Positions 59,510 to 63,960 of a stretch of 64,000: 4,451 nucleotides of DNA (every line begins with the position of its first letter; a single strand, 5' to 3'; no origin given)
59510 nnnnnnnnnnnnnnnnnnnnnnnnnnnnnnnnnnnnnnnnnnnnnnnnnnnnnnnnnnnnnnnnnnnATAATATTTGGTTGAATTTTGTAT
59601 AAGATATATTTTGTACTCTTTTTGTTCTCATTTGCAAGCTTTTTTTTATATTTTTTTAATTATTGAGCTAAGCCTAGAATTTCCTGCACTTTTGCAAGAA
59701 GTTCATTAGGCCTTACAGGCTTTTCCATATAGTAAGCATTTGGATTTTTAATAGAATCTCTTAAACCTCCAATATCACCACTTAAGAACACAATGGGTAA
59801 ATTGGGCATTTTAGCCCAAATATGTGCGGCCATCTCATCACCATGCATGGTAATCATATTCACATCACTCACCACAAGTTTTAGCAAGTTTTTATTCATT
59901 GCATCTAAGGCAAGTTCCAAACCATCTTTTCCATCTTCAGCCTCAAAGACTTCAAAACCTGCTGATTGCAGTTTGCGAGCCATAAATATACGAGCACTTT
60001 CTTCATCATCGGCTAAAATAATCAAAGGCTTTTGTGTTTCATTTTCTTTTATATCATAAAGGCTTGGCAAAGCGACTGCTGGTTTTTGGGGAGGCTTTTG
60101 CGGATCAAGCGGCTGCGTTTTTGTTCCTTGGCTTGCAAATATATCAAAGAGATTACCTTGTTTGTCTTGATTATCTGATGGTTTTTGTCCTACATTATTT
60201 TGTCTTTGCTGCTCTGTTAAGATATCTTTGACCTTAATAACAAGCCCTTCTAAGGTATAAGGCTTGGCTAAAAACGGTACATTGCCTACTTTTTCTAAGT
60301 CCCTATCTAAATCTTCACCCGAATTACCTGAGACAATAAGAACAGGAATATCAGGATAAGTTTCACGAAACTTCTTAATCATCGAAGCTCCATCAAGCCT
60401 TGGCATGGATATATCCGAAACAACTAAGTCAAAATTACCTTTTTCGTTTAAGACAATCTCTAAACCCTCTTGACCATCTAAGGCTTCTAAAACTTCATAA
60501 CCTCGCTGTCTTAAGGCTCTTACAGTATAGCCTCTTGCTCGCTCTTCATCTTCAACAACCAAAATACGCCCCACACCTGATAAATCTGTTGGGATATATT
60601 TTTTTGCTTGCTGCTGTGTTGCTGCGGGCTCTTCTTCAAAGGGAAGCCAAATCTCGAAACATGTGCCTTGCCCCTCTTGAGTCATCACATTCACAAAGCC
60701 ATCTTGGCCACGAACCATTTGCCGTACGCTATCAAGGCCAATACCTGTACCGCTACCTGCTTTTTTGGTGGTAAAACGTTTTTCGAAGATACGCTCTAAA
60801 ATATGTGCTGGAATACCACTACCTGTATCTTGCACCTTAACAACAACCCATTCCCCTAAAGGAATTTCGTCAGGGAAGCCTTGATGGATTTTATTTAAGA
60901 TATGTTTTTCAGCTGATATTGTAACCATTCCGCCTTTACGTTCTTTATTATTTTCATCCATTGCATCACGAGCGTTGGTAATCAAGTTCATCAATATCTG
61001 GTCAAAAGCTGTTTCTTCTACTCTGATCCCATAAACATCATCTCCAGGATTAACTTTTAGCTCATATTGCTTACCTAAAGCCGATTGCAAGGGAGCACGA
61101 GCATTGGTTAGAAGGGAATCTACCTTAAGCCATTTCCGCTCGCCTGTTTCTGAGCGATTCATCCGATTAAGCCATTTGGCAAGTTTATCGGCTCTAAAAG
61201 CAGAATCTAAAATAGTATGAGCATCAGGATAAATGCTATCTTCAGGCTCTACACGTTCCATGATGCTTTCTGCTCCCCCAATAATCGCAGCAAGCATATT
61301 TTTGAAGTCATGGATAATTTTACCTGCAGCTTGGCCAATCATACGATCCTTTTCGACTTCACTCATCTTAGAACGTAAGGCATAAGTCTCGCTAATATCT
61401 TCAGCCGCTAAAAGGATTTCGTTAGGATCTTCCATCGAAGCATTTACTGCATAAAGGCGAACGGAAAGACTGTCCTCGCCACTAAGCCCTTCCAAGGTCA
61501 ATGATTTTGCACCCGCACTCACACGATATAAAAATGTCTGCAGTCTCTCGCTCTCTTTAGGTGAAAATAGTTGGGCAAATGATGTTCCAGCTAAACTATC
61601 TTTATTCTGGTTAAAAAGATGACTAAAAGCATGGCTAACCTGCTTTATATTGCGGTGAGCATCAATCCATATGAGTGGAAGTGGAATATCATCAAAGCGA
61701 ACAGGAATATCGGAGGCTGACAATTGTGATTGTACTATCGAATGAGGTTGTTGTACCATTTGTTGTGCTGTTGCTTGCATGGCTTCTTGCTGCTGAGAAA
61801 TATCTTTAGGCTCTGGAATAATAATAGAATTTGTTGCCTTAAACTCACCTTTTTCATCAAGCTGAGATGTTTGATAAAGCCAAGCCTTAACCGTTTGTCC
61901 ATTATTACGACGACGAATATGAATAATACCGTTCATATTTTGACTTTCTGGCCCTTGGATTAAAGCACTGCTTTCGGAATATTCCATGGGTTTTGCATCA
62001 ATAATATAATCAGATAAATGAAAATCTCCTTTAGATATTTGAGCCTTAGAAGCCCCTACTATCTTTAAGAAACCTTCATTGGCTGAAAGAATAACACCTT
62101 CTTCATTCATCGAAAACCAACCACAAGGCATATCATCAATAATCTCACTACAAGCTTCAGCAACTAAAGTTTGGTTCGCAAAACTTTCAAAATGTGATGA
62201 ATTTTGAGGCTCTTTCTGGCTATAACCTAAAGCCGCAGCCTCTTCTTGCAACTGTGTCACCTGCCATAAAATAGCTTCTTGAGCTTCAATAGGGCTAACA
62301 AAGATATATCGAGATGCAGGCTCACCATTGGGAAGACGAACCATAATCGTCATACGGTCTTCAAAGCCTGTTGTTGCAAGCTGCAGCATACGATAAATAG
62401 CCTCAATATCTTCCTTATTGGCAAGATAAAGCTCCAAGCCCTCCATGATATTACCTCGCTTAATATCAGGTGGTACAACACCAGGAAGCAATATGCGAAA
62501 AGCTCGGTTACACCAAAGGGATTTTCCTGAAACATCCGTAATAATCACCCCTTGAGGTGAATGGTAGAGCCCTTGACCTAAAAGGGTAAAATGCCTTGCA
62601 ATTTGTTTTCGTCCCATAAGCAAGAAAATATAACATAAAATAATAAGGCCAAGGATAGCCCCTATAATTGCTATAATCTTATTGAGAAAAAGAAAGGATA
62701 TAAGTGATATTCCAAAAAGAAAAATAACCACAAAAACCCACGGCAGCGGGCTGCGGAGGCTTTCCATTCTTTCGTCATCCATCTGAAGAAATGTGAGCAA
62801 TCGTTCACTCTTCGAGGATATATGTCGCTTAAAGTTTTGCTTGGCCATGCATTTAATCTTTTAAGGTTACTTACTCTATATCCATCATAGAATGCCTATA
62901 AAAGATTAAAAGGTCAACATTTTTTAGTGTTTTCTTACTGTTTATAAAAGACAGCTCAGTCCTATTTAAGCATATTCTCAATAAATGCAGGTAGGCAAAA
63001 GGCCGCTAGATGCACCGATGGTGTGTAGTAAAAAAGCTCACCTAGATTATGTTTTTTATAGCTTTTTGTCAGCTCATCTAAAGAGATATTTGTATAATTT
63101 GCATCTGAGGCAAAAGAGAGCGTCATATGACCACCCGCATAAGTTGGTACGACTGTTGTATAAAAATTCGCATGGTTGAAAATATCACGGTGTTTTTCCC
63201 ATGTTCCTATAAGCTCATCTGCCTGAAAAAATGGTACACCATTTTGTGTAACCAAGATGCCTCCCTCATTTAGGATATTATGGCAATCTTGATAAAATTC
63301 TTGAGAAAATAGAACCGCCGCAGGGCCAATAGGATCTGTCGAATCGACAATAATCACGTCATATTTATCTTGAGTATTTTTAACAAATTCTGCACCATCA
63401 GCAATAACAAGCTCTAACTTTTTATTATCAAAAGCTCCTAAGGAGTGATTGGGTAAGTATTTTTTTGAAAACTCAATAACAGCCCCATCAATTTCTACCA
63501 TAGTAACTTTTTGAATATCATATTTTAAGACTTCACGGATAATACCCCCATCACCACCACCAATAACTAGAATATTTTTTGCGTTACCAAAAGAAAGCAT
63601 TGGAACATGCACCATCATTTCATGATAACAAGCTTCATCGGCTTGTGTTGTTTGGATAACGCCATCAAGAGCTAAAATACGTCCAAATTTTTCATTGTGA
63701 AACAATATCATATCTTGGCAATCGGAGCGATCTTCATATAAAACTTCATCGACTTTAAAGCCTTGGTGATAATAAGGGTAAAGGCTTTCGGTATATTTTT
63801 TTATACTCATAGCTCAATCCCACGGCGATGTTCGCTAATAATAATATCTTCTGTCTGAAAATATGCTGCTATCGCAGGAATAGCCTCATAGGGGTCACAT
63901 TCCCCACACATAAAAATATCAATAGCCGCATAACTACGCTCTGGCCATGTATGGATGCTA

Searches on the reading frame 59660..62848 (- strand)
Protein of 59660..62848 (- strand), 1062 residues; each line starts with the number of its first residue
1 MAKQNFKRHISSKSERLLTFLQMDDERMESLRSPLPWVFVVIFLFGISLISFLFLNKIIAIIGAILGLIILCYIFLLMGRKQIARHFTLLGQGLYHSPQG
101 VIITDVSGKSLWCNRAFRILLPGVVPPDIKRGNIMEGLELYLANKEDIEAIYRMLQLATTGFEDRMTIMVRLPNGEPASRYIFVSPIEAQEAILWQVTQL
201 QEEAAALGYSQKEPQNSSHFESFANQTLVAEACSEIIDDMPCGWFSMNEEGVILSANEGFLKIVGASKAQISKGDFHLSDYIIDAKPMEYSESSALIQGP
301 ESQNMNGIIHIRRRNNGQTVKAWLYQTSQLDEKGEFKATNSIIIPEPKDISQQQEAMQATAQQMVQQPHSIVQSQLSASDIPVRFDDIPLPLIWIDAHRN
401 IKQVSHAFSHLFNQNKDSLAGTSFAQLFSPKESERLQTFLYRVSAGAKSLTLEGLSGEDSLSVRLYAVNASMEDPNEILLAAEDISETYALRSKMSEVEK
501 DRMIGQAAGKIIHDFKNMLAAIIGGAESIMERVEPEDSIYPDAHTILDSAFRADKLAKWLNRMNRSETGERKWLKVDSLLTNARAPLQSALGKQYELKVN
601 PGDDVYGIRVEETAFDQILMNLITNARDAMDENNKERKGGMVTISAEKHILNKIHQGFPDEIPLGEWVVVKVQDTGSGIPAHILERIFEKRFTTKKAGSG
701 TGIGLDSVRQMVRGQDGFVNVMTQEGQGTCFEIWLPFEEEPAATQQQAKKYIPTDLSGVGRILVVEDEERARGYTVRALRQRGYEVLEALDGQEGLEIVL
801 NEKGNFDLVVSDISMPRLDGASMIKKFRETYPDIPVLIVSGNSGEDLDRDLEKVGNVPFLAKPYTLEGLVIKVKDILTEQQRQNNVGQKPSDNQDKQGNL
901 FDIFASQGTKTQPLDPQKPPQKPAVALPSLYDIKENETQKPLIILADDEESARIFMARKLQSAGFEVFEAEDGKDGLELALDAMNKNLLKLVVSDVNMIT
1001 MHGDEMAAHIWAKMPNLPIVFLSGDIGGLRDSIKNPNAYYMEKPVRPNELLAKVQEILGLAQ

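Call 83: search_protein_families(library=pfam, proteins=[window:59660-62848:-])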
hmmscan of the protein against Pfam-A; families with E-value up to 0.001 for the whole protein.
window:59660-62848:- (1062 aa): 6 families
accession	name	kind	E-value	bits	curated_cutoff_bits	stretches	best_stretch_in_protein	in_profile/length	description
PF00072.30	Response_reg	-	2.9e-36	124.4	30.2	2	762-873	1-110/111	Response regulator receiver domain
PF02518.31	HATPase_c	-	1e-20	74.7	26.4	1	612-738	3-110/111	Histidine kinase-, DNA gyrase B-, and HSP90-like ATPase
PF00989.32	PAS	-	9.2e-10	39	22.6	0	386-450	8-73/113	PAS fold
PF08448.16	PAS_4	-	1.4e-09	38.6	23.1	1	385-489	1-109/110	PAS fold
PF13426.13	PAS_9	-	1.4e-07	32.2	27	0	98-191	1-88/103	PAS domain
PF13188.13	PAS_8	-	6.4e-06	26.3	21.8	0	385-432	7-55/65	PAS domain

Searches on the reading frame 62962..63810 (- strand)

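Call 83: search_protein_families(library=pfam, proteins=[window:62962-63810:-])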
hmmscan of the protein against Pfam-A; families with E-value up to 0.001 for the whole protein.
window:62962-63810:- (282 aa): 3 families
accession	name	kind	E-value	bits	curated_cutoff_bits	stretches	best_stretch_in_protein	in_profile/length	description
PF01564.23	Spermine_synth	-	1.8e-63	213.9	22.9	1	60-239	2-181/186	Spermine/spermidine synthase domain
PF17284.7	Spermine_synt_N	-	2.3e-14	53.4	22.1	1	7-55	4-52/53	Spermidine synthase tetramerisation domain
PF05891.18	Methyltransf_PK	-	0.00051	20.1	27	1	73-196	52-167/218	AdoMet dependent proline di-methyltransferase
